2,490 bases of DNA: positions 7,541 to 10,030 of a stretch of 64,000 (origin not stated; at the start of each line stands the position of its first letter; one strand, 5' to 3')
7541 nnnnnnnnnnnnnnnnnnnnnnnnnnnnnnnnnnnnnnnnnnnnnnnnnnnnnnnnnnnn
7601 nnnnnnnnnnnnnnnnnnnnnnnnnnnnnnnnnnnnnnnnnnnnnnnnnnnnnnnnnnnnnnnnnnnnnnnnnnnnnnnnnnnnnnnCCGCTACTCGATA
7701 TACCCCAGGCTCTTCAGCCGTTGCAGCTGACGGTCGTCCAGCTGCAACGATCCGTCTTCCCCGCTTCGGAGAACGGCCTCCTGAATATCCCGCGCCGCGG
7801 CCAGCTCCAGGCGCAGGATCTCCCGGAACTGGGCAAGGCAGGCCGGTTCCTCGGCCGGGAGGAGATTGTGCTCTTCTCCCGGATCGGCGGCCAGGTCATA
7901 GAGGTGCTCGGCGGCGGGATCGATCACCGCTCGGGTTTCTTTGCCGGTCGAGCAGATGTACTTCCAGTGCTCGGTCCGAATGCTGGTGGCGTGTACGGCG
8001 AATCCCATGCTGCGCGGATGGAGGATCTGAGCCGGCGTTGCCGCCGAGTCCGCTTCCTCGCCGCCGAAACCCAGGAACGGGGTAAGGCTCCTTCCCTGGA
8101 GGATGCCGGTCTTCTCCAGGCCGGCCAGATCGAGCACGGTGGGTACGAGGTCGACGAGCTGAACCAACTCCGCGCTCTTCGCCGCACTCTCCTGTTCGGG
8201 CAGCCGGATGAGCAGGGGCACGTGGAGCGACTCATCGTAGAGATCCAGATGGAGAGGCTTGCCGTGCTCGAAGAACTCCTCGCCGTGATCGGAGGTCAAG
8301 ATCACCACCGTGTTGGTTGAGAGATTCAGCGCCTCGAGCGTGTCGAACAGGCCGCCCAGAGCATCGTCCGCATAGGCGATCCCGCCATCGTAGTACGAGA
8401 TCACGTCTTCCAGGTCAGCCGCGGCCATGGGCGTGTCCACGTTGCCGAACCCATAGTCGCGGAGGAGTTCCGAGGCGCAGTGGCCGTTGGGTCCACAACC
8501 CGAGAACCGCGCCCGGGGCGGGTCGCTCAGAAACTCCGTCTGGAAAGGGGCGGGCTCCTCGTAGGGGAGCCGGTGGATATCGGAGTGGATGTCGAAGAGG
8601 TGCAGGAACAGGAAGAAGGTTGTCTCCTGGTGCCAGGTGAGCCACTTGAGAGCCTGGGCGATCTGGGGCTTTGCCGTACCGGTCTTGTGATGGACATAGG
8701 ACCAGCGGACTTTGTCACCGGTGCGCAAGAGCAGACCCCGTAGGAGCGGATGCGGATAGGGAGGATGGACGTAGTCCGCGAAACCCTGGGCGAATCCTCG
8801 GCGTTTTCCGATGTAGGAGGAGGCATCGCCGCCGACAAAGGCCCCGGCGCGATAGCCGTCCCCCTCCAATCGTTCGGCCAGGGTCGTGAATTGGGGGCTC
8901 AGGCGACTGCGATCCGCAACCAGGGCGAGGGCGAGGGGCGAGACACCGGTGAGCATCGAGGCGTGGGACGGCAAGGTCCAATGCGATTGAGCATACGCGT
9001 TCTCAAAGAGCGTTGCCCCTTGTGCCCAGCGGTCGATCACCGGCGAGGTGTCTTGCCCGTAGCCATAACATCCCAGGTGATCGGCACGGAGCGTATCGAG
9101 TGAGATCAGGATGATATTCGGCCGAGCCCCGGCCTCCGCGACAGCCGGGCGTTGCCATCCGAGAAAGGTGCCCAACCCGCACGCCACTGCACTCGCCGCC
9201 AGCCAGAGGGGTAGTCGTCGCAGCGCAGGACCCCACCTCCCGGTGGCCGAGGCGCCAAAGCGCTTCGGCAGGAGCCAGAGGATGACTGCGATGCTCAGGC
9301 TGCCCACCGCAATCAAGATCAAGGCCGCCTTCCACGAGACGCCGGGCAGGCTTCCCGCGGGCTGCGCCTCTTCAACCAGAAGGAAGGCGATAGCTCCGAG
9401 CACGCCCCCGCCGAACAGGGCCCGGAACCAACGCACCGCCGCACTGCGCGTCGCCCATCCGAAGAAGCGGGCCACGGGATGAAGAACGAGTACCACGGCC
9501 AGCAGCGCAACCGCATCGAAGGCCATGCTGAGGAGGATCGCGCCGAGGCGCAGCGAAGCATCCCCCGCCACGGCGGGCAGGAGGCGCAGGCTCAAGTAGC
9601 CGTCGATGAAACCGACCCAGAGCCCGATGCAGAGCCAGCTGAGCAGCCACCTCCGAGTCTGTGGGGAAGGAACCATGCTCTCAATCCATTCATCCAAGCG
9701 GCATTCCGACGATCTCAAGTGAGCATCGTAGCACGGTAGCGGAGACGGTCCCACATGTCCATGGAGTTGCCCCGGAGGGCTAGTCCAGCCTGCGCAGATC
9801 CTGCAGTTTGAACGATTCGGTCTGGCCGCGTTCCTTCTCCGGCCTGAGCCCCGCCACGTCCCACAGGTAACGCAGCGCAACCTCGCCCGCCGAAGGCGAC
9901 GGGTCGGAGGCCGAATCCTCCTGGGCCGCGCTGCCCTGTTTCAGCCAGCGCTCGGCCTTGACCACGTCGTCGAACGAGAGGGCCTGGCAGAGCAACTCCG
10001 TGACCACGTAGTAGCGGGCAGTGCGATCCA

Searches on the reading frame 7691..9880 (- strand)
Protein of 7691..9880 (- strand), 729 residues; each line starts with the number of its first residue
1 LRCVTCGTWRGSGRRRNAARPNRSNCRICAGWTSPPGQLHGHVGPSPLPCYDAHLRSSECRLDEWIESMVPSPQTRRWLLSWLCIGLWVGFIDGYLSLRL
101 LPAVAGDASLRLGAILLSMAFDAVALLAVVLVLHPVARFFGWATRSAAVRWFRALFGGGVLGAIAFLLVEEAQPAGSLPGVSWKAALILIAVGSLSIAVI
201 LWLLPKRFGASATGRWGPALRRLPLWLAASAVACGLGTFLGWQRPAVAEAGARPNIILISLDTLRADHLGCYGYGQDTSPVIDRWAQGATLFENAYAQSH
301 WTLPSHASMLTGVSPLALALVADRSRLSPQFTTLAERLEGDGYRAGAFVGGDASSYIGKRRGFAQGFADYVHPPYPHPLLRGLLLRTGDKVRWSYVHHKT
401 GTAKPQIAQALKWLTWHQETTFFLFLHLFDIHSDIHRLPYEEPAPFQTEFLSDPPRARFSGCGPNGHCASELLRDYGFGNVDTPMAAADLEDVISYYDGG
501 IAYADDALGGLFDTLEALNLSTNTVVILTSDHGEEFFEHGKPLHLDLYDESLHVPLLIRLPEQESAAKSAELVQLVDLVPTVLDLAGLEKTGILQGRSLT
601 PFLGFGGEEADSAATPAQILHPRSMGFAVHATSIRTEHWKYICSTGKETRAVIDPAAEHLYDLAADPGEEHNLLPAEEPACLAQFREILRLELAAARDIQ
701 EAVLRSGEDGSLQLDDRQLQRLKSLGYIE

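Call 3: search_protein_families(library=pfam, proteins=[window:7691-9880:-])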
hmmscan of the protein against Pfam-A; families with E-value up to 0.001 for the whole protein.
window:7691-9880:- (729 aa): 3 families
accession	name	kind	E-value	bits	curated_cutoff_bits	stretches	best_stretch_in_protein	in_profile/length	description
PF00884.28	Sulfatase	-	1.6e-44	152.9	25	1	254-587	1-300/301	Sulfatase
PF16347.10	SGSH_C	-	2.5e-14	54.2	29.3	1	547-679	11-137/154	N-sulphoglucosamine sulphohydrolase, C-terminal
PF01663.27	Phosphodiest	-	3.4e-09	37.2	23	1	257-537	2-224/342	Type I phosphodiesterase / nucleotide pyrophosphatase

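Call 5: search_protein_families(library=ncbifam, proteins=[window:7691-9880:-], max_evalue=0.01)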
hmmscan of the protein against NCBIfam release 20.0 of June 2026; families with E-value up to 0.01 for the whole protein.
window:7691-9880:- (729 aa): 17 families
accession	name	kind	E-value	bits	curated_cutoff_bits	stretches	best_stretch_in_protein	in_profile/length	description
NF010322.0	PRK13759.1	equivalog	8.4e-37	126.8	481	2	490-689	263-453/486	arylsulfatase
TIGR03417.1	chol_sulfatase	equivalog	4.4e-35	121.5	433.45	2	482-687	240-431/500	choline-sulfatase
NF045661.1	HdlasePehA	equivalog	8e-27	94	900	2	482-687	269-476/506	phosphoric/sulfuric ester hydrolase PehA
NF052527.1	Mn_arylsulf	exception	4.4e-19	68.7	850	2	491-680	261-438/479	manganese-dependent arylsulfatase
NF038075.1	fam_STM4013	hypoth_equivalog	1.3e-09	37.9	250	2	254-326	8-77/261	STM4013/SEN3800 family hydrolase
NF028537.1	P_eth_NH2_trans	domain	7.6e-08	31.3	500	1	487-566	403-486/527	phosphoethanolamine--lipid A transferase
NF047438.1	polymyxin_MCR12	exception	1.7e-06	26.7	1200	1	483-557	409-487/548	MCR-12 family phosphoethanolamine--lipid A transferase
NF007160.0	PRK09598.1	equivalog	6.1e-06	24.8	561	1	490-544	399-451/523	phosphoethanolamine--lipid A transferase EptA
NF008619.0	PRK11598.1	equivalog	1.9e-05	23.4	660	1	489-562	413-490/546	phosphoethanolamine transferase EptA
NF007933.0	PRK10649.1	subfamily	5.9e-05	21.8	404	0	489-574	421-509/577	phosphoethanolamine transferase CptA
NF038282.1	LapC_YejM_PbgA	exception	7.7e-05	21.2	825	1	492-583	409-497/584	LPS biosynthesis-modulating metalloenzyme YejM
NF053595.1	LptchSynLtaSGpos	equivalog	9.6e-05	21.1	970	1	486-591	418-531/626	lipoteichoic acid synthase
NF008593.0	PRK11560.1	equivalog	0.00017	20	493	0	256-284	250-278/563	kdo(2)-lipid A phosphoethanolamine 7''-transferase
NF053859.1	polymyxin_MCR13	exception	0.00018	20.5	1250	1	490-558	409-481/541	MCR-13 family phosphoethanolamine--lipid A transferase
NF033463.1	polymyxin_MCR5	exception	0.00077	18.2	1250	1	483-557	411-488/547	MCR-5 family phosphoethanolamine--lipid A transferase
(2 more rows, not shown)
